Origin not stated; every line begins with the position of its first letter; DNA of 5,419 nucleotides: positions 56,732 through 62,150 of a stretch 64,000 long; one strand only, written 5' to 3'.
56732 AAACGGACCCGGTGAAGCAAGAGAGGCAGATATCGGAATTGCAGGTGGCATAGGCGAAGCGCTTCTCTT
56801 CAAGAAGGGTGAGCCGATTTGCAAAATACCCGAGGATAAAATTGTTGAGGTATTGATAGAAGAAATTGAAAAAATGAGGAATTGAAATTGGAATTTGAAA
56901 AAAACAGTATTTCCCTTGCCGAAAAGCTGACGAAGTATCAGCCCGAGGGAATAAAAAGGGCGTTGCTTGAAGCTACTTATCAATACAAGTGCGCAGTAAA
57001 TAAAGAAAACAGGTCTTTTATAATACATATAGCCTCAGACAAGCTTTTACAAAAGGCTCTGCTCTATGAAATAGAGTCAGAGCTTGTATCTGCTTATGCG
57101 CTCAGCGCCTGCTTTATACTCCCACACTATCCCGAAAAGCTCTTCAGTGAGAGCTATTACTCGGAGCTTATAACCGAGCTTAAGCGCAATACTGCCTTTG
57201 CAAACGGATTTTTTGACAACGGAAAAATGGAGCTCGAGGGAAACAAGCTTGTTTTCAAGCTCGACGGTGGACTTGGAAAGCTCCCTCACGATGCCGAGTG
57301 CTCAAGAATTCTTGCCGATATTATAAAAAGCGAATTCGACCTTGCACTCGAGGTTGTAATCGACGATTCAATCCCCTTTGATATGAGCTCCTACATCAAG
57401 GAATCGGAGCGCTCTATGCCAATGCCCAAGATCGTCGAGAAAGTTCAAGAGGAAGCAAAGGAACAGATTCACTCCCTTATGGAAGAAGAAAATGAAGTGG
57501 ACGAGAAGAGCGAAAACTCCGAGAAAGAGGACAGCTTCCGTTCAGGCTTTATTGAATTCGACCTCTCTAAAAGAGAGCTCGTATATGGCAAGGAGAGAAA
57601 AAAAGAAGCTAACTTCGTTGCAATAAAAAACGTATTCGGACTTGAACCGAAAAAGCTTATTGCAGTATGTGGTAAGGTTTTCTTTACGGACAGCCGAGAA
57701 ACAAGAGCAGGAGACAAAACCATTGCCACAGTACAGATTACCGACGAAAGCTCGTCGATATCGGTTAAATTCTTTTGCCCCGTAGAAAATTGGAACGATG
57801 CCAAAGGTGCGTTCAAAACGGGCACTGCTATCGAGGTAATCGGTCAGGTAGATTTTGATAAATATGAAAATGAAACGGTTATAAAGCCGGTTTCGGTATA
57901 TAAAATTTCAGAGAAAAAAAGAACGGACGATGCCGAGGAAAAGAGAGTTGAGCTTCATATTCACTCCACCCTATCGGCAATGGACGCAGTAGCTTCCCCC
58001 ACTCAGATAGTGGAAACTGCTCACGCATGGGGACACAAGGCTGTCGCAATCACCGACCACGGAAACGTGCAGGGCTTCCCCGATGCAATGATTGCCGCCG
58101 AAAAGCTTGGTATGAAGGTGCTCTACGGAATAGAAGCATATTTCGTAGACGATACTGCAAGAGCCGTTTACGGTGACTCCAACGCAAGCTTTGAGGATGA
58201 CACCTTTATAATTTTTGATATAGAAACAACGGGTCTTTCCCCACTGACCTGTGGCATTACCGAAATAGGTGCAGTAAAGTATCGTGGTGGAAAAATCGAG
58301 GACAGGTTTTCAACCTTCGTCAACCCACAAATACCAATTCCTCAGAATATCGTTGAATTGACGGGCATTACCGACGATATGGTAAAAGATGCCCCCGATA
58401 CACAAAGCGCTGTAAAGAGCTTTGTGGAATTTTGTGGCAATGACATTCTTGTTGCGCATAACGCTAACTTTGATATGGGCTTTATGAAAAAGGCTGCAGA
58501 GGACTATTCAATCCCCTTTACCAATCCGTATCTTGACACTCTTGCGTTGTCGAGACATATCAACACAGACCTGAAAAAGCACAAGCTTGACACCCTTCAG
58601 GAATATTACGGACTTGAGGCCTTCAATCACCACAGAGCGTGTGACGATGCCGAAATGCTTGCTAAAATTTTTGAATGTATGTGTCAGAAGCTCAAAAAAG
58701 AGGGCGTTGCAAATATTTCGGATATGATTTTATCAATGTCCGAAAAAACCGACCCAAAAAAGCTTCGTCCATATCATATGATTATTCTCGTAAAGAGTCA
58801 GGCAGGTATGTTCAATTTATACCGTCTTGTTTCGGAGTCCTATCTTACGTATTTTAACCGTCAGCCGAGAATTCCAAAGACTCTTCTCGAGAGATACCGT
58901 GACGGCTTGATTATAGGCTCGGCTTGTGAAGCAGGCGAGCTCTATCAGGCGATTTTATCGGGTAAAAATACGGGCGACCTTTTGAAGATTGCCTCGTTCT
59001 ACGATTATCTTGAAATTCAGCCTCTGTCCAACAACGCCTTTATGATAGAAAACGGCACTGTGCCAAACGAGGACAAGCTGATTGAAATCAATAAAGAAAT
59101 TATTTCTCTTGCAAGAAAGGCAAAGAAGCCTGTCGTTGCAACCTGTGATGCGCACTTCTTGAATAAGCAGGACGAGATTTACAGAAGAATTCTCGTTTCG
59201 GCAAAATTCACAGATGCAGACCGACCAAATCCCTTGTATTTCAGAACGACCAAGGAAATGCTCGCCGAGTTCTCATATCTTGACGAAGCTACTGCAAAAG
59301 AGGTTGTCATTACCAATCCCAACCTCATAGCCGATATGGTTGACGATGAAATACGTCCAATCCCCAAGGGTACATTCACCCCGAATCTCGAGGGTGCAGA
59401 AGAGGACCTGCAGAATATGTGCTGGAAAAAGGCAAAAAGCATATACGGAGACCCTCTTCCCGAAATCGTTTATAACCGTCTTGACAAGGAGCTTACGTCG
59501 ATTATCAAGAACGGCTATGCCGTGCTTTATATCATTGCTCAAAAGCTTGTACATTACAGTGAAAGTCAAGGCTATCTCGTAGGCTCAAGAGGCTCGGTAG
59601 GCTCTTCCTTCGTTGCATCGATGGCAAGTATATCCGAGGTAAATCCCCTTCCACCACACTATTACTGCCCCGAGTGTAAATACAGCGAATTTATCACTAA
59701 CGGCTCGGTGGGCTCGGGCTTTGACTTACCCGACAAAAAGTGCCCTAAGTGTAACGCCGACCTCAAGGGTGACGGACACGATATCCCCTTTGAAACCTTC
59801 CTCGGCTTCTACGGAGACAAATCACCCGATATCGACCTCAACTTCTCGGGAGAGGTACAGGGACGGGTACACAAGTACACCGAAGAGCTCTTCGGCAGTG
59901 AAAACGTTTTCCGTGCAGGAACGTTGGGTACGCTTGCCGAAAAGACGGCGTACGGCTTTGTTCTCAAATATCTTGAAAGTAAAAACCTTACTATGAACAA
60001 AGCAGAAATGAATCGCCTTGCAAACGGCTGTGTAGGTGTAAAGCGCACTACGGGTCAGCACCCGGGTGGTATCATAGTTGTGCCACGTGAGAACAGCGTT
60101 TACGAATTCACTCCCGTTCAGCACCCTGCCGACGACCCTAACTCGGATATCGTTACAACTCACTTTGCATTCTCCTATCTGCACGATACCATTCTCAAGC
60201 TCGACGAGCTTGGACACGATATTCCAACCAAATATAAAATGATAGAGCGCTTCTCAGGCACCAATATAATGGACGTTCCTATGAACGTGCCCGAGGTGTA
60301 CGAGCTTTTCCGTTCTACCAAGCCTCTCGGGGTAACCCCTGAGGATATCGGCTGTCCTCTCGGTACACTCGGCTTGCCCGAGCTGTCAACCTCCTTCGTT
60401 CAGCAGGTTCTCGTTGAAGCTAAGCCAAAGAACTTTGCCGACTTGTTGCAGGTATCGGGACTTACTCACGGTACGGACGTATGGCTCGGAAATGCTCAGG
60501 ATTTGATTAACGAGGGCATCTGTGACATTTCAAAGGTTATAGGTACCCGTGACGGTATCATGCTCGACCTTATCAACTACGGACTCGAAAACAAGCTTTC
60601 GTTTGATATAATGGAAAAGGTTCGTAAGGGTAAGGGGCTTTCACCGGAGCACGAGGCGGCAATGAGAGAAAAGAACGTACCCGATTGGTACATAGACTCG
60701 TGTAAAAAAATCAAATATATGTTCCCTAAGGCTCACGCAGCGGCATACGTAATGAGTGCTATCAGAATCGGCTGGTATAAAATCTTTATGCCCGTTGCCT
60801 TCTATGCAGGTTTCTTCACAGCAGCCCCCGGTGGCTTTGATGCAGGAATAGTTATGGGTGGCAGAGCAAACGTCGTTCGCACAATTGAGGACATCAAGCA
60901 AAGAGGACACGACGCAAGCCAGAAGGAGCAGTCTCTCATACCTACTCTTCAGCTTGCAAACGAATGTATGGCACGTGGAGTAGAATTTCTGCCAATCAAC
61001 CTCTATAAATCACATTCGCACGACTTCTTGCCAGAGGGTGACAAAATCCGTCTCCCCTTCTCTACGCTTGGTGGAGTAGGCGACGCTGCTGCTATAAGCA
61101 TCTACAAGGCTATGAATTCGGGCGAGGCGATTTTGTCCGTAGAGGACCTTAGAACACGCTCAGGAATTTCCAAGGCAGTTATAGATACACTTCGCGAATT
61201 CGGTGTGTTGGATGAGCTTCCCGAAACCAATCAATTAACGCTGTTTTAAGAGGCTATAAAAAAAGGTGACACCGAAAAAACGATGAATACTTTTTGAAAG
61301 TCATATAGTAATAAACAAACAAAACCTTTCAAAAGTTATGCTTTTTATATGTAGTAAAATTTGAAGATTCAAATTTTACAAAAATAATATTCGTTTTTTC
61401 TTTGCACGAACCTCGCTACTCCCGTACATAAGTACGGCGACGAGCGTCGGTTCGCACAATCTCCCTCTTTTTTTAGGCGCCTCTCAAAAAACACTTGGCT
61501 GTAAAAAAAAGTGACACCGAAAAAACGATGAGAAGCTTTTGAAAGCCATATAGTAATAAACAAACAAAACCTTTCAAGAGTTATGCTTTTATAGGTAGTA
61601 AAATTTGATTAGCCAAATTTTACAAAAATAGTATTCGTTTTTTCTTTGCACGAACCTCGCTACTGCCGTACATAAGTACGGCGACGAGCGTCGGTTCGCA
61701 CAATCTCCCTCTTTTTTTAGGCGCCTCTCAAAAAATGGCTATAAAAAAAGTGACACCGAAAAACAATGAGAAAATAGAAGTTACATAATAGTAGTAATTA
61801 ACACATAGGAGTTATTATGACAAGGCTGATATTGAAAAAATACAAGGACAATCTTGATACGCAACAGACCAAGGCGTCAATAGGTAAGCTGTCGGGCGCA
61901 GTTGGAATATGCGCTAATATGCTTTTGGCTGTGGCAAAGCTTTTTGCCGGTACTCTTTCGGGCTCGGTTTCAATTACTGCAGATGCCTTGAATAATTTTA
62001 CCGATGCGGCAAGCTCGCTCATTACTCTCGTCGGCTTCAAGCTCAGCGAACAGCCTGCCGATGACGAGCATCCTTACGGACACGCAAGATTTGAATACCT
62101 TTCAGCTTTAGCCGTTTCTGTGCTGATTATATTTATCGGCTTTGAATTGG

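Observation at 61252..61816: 245-bp structured non-coding tandem repeat between polC and a CDF metal exporter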

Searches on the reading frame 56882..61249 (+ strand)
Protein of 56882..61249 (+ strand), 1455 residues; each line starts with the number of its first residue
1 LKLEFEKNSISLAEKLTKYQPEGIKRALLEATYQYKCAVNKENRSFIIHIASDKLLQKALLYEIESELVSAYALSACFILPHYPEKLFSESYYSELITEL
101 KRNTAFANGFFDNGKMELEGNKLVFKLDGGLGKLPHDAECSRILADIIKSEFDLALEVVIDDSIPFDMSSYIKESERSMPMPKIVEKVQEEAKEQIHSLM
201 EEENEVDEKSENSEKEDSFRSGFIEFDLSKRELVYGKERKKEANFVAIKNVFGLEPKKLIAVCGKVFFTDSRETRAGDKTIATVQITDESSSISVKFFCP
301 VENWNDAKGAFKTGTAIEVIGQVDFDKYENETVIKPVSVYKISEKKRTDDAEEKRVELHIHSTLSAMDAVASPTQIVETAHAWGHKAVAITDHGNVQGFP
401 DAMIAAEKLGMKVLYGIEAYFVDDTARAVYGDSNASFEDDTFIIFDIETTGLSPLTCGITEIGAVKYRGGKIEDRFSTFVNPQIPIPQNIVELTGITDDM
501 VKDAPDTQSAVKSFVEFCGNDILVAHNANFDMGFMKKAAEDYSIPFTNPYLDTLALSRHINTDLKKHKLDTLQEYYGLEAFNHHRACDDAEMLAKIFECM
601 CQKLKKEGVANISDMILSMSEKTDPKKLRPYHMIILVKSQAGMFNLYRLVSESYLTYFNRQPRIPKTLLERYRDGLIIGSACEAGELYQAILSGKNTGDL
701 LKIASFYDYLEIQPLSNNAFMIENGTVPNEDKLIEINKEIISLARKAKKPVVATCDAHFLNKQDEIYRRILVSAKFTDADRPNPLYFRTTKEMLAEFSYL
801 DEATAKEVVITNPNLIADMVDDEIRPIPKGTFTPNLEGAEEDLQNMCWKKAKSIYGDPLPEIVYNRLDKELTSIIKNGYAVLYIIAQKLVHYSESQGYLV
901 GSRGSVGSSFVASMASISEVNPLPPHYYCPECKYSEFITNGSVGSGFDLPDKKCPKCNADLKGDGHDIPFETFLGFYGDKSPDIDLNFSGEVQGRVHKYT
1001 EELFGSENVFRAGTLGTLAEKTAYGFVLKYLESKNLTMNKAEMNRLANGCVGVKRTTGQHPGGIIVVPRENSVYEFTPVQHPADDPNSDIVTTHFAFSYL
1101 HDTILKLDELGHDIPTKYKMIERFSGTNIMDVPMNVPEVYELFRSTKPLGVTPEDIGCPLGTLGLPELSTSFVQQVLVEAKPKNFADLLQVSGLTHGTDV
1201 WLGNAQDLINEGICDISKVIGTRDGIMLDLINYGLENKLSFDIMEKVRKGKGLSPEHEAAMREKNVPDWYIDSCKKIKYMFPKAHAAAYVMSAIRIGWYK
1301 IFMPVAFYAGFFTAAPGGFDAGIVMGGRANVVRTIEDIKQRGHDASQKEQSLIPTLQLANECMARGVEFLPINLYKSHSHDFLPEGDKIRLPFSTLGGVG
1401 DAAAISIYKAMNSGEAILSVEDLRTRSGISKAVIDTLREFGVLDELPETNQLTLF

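Call 12: search_protein_families(library=pfam, proteins=[window:56882-61249:+])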
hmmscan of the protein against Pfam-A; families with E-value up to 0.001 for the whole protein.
window:56882-61249:+ (1455 aa): 9 families
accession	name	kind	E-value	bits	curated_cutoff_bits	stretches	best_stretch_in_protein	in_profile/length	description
PF07733.18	DNA_pol3_alpha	-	1.4e-56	192.4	23.9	1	842-1111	2-260/260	Bacterial DNA polymerase III alpha NTPase domain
PF00929.31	RNase_T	-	4.7e-39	135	24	1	443-597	1-164/164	Exonuclease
PF02811.25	PHP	-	2.8e-30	106.3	26.4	1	357-701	1-142/164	PHP domain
PF17657.6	DNA_pol3_finger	-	3.6e-18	65.9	22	1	1125-1253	18-149/166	Bacterial DNA polymerase III alpha subunit finger domain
PF14579.12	HHH_6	-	3.3e-10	40.5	25.6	1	1366-1449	1-86/90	Helix-hairpin-helix motif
PF01336.31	tRNA_anti-codon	-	1.9e-06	28.1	27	1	262-329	3-63/75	OB-fold nucleic acid binding domain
PF13482.12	RNase_H_2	-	2.4e-06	28.1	22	1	444-579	2-116/165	RNase_H superfamily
PF16473.11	Rv2179c-like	-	6.5e-06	26.4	27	1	443-598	3-174/177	3'-5' exoribonuclease Rv2179c-like domain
PF11490.13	DNA_pol3_a_NII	-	8.7e-06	26.1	26.3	1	92-213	2-114/117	DNA polymerase III polC-type N-terminus II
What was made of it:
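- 56882..61249 (+): polC (DNA polymerase III PolC-type). Its stop codon TAA (61247-61249) lies 2 nt before the array. Pfam DNA_pol3_alpha, RNase_T, PHP, finger and HHH_6 domains (call 12).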

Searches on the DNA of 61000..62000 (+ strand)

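Call 4: search_rna_families(source=window, start=61000, end=62000, threshold=evalue, max_evalue=10, show_alignments=3)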
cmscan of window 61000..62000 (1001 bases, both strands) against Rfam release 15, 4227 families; matches with E-value up to 10: 7.
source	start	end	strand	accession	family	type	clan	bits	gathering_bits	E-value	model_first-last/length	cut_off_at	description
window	61543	61643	+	RF02434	SpF39_sRNA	Gene; sRNA;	-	21.6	60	6.2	1-109/109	no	Streptococcus sRNA SpF39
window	61351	61380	-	RF03339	mir-3047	Gene; miRNA;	-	17.2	53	2.9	1-61/61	no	mir-3047 microRNA precursor family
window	61291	61333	-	RF03474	mir-4766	Gene; miRNA;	-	17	72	3.6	1-56/56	no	mir-4766 microRNA precursor family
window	61536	61578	-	RF03474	mir-4766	Gene; miRNA;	-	16.8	72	4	1-56/56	no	mir-4766 microRNA precursor family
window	61460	61534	-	RF03887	mir-2511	Gene; miRNA;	-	16.3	100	5.6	1-85/85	no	mir-2511 microRNA precursor family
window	61780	61836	-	RF02722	sca_ncR27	Gene; snRNA; snoRNA; scaRNA;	-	16.1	91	4.7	1-83/83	no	Small Cajal body specific RNA ncR27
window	61952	61972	-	RF01121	sR38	Gene; snRNA; snoRNA; CD-box;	-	11.5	50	7.3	39-59/59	no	Small nucleolar RNA sR38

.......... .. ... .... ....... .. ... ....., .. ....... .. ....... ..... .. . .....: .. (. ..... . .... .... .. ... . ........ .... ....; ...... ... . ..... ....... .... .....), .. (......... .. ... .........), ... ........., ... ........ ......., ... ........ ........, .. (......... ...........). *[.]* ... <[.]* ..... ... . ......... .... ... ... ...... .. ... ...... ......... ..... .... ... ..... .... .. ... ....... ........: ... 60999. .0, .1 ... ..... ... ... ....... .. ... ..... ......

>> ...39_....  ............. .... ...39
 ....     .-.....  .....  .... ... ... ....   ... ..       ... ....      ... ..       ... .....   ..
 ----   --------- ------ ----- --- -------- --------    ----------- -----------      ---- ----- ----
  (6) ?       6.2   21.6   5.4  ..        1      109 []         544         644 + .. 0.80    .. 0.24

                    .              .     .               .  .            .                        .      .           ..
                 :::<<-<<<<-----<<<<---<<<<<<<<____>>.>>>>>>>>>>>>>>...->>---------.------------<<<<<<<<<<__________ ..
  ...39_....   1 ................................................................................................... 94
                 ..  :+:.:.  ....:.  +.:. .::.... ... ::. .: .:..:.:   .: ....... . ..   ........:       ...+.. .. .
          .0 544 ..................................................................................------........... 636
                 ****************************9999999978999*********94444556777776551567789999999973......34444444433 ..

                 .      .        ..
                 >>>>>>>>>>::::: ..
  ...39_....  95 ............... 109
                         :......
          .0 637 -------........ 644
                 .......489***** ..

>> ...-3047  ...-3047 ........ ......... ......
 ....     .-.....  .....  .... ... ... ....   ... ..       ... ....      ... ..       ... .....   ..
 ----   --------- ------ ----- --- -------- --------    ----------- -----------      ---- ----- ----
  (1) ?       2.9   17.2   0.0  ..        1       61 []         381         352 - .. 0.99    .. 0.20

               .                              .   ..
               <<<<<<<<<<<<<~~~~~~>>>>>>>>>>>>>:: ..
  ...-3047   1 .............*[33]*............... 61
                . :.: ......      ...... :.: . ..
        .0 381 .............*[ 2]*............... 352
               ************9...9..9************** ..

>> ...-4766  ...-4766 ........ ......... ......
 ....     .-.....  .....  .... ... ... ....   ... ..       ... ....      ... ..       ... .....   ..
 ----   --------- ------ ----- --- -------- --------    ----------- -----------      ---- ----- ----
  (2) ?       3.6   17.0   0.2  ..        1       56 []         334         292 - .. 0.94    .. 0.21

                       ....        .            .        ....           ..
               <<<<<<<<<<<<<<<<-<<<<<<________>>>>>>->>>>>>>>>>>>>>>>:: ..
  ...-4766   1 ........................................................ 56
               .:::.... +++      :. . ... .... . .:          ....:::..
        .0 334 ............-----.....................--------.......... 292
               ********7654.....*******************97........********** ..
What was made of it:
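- On Any Rfam 15 family (including NiCo/czcD, yybP-ykoY, Clostridiales-1): Window 61000-62000 at E<=10: best hit 21.6 bits against a gathering score of 60, all hits E>2 (call 4).
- There is no Rfam match, even at E<=10 (call 4).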

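Call 19: search_dna_similar(query=window:61252-61496:+, collection=plasmids, mode=distant, max_evalue=0.01)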
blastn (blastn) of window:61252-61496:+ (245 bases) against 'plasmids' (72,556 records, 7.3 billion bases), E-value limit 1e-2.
No match.

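Call 20: search_dna_similar(query=window:61252-61496:+, collection=phages, mode=distant, max_evalue=0.01)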
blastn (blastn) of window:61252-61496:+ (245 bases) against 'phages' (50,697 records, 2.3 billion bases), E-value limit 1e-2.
No match.
